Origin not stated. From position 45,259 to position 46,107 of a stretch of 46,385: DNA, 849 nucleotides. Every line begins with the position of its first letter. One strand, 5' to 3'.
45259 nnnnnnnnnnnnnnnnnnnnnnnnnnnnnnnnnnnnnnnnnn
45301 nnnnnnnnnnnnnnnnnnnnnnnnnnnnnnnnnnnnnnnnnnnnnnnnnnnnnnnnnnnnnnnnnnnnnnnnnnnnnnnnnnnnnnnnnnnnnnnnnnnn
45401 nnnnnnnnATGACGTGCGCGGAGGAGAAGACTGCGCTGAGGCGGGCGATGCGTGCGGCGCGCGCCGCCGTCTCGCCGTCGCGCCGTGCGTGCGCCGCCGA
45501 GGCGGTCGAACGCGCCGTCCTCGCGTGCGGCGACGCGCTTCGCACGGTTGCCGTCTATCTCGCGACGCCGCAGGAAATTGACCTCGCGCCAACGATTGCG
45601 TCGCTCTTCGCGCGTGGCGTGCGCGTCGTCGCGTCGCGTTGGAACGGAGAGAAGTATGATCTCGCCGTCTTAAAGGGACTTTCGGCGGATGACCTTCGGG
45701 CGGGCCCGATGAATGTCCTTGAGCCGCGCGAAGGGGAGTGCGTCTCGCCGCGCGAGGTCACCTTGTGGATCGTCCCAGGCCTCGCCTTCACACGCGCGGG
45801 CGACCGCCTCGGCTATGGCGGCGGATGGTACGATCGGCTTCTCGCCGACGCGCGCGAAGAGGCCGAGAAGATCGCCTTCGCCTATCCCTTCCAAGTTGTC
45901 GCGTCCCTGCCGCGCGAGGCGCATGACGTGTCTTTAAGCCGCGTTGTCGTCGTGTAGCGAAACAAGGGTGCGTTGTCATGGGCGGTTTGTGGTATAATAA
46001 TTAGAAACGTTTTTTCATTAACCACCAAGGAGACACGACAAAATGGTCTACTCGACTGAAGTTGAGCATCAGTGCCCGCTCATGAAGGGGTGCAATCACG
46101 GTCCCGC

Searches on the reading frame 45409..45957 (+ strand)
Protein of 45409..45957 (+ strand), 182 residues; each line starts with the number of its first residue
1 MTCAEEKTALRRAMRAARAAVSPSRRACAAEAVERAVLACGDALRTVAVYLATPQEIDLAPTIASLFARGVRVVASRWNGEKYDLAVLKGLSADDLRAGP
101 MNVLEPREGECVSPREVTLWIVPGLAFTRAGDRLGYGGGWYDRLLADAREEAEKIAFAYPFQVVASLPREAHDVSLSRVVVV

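Call 75: search_protein_families(library=pfam, proteins=[window:45409-45957:+], max_evalue=0.001)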
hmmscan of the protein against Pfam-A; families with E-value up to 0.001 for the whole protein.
window:45409-45957:+ (182 aa): 1 family
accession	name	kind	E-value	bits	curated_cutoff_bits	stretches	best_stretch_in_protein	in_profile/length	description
PF01812.26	5-FTHF_cyc-lig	-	9e-32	110.9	27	1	7-181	1-185/186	5-formyltetrahydrofolate cyclo-ligase family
